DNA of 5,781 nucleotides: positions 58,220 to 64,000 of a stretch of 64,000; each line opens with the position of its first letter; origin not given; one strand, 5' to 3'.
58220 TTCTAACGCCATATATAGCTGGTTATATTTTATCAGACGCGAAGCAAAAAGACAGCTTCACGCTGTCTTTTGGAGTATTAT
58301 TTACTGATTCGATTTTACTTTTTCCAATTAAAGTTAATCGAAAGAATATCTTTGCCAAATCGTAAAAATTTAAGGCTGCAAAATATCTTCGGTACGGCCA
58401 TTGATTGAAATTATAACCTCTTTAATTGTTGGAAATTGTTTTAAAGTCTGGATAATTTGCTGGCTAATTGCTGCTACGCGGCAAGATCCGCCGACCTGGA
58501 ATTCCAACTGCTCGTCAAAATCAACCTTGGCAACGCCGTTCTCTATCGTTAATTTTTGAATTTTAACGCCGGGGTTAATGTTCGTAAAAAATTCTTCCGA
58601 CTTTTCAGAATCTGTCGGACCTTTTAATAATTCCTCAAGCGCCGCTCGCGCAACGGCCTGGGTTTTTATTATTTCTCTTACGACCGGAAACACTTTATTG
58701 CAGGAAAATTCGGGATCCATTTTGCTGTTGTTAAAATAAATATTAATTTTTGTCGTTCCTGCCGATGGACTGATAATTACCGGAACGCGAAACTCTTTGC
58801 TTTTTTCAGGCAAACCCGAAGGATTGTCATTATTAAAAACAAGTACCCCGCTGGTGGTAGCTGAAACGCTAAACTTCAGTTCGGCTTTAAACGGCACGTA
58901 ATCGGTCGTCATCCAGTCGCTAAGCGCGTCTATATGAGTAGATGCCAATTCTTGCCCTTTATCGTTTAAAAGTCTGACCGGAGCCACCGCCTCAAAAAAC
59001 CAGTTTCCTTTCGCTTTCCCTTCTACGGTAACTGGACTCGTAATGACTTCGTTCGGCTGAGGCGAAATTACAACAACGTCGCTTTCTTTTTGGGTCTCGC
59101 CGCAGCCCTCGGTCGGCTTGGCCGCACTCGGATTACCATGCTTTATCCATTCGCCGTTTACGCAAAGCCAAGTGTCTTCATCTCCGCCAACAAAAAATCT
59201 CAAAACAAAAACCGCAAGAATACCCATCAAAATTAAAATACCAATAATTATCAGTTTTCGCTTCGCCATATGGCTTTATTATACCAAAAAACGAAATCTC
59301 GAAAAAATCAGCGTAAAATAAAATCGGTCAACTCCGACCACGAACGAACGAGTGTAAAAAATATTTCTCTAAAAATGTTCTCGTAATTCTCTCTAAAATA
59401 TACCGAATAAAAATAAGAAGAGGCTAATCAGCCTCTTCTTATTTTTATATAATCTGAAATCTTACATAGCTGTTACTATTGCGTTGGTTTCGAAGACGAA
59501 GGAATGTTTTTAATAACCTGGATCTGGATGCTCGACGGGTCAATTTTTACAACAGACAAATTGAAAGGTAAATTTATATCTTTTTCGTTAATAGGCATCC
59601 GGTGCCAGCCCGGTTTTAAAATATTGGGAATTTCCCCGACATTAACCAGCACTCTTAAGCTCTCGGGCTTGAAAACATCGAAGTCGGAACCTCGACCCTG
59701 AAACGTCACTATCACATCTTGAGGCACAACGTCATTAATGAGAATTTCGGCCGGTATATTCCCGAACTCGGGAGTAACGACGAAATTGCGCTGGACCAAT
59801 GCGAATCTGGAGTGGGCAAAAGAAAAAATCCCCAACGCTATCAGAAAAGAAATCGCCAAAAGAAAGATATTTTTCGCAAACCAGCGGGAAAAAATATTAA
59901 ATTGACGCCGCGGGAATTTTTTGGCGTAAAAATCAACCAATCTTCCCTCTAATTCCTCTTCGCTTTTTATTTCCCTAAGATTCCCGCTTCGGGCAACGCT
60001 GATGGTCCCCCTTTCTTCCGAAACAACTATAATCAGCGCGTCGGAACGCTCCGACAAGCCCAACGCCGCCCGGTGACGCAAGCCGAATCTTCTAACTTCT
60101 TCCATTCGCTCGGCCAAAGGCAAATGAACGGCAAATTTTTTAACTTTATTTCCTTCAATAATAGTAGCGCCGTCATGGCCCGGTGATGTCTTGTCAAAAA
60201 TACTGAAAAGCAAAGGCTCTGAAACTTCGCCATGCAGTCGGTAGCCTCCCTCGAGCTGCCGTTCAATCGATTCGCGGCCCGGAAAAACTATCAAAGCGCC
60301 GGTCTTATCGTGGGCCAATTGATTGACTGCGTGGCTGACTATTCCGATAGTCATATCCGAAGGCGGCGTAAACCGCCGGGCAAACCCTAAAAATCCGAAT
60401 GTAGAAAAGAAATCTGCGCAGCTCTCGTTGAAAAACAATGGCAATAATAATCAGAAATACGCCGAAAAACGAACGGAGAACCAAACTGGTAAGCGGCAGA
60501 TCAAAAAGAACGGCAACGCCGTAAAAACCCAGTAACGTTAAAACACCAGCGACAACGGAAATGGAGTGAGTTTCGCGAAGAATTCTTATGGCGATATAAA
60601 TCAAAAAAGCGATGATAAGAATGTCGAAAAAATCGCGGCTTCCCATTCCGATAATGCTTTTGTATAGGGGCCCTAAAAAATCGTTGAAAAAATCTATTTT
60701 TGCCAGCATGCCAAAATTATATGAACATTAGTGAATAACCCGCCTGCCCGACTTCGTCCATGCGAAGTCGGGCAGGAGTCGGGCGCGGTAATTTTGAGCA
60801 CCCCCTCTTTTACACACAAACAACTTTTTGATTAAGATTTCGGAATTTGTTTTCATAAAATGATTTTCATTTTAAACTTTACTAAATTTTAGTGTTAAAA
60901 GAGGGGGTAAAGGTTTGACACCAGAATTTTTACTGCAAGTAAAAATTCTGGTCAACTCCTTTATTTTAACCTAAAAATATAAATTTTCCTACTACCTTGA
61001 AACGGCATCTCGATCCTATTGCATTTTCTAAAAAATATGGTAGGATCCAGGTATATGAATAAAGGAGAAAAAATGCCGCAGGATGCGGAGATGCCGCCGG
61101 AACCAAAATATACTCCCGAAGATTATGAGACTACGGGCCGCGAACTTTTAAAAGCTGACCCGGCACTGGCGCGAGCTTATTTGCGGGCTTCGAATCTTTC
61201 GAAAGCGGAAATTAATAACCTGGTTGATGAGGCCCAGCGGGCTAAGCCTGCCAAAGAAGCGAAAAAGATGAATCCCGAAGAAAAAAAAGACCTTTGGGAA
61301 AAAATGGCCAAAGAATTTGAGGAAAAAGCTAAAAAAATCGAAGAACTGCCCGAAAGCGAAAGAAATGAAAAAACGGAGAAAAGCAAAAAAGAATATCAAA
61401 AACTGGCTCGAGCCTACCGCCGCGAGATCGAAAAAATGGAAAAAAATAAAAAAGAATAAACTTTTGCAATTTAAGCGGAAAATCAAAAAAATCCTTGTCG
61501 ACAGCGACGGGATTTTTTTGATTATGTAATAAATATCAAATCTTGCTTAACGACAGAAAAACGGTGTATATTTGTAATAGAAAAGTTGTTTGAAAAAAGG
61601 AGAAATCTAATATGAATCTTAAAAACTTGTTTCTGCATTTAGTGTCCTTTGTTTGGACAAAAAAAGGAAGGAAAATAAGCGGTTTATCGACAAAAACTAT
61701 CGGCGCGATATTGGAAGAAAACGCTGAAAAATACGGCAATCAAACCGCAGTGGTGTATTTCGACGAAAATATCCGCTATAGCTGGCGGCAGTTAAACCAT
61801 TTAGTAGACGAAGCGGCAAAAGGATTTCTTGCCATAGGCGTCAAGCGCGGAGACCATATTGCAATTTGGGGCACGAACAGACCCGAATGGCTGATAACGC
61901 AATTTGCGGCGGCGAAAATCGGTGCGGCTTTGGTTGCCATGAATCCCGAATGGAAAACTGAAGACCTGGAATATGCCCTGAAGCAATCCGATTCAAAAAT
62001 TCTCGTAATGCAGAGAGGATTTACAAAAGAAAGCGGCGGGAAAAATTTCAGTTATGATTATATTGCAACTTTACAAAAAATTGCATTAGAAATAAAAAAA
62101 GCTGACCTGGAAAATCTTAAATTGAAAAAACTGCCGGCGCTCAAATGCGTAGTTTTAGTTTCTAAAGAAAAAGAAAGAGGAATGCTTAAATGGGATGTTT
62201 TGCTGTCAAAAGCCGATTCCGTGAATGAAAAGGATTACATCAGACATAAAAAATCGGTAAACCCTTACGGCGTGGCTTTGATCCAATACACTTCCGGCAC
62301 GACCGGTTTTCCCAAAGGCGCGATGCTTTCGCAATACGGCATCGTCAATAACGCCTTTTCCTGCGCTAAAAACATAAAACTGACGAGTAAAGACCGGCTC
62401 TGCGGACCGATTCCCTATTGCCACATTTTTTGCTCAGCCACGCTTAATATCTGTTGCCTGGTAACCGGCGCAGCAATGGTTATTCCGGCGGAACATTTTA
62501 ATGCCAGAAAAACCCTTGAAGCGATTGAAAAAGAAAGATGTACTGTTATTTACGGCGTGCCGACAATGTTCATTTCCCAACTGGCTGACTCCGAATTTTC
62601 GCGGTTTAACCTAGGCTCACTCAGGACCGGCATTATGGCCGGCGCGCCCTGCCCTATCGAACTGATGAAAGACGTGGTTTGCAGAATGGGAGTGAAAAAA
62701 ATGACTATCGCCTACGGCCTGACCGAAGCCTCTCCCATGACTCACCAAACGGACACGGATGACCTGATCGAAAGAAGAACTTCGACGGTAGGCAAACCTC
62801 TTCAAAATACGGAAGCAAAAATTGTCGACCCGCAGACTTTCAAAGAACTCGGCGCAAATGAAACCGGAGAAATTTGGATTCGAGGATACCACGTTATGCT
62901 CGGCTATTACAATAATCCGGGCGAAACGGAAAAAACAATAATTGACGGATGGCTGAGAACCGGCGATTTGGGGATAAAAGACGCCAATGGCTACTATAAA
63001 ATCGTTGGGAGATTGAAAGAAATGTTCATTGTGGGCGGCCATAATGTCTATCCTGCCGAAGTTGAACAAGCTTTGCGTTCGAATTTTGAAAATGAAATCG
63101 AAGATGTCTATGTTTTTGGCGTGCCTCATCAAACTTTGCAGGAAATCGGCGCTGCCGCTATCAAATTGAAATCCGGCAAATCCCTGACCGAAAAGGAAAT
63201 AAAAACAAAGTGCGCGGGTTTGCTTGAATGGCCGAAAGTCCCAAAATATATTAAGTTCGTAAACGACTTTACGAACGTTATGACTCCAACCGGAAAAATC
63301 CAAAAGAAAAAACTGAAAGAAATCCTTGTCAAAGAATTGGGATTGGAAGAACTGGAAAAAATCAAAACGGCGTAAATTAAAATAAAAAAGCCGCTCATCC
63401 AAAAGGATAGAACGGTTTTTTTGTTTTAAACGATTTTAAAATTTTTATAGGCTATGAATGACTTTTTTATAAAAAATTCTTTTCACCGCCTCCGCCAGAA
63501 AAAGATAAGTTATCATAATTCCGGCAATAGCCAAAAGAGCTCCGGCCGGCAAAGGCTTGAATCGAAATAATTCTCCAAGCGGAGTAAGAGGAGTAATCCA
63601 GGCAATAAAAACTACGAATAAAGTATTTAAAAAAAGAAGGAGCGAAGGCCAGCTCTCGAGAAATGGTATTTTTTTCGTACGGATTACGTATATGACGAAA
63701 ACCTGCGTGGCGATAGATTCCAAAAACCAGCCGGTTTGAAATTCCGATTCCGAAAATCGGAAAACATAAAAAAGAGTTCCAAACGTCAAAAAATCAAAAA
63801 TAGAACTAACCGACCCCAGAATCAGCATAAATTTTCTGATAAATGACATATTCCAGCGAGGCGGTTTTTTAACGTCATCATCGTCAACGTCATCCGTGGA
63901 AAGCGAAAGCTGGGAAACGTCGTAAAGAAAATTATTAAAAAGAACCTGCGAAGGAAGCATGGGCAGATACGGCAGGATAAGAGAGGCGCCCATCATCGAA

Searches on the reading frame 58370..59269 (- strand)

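Call 26: search_protein_families(library=pfam, proteins=[window:58370-59269:-], max_evalue=0.001)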
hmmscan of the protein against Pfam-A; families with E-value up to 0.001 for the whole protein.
window:58370-59269:- (299 aa): 2 families
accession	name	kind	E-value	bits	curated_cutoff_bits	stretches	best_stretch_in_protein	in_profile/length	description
PF10646.14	Germane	-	3.1e-21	76.6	23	1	177-293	2-115/117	Sporulation and spore germination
PF10648.15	Gmad2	-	3.5e-13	50.1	25.7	1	65-151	2-83/86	Immunoglobulin-like domain of bacterial spore germination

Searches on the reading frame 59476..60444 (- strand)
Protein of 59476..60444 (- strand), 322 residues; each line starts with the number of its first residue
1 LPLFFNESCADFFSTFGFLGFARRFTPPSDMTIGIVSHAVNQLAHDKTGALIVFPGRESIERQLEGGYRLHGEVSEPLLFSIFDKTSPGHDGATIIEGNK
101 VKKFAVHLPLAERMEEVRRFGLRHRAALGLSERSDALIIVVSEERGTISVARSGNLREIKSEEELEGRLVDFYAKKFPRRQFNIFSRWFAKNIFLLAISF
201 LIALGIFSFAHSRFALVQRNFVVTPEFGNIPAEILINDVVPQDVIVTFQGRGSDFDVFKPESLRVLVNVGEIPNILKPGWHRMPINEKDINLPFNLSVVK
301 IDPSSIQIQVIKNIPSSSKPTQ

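Call 26: search_protein_families(library=pfam, proteins=[window:59476-60444:-], max_evalue=0.001)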
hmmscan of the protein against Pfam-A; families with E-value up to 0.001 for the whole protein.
window:59476-60444:- (322 aa): 1 family
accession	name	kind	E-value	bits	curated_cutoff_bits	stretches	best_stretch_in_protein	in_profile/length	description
PF02457.21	DAC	-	2.7e-36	124.2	27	1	38-155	2-118/119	DisA bacterial checkpoint controller nucleotide-binding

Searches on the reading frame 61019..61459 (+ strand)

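Call 26: search_protein_families(library=pfam, proteins=[window:61019-61459:+], max_evalue=0.001)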
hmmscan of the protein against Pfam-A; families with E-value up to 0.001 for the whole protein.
window:61019-61459:+ (146 aa): 1 family
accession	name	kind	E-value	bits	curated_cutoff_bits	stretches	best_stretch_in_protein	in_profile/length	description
PF00171.27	Aldedh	-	6.1e-06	25.5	23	1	42-142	8-106/461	Aldehyde dehydrogenase family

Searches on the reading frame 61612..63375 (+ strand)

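Call 26: search_protein_families(library=pfam, proteins=[window:61612-63375:+], max_evalue=0.001)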
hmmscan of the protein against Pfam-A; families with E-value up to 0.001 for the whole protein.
window:61612-63375:+ (587 aa): 2 families
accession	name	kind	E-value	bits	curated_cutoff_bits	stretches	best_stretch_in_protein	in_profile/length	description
PF00501.34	AMP-binding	-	1.4e-94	317.5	29.9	1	34-433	1-384/384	AMP-binding enzyme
PF13193.12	AMP-binding_C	-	9e-08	33.4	24.5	1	483-562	1-76/76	AMP-binding enzyme C-terminal domain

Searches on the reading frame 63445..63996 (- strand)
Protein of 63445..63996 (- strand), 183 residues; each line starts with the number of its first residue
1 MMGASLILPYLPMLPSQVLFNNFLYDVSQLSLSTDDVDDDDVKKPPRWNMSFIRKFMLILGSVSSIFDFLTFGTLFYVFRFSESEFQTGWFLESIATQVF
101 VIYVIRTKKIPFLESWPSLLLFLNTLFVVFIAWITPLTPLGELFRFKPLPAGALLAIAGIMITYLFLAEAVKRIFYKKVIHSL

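Call 26: search_protein_families(library=pfam, proteins=[window:63445-63996:-], max_evalue=0.001)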
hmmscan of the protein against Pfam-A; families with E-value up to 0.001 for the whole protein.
window:63445-63996:- (183 aa): 1 family
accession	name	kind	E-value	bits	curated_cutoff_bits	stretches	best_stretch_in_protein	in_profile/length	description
PF00689.26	Cation_ATPase_C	-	3.1e-26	92.6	27.3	1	11-174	2-175/175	Cation transporting ATPase, C-terminus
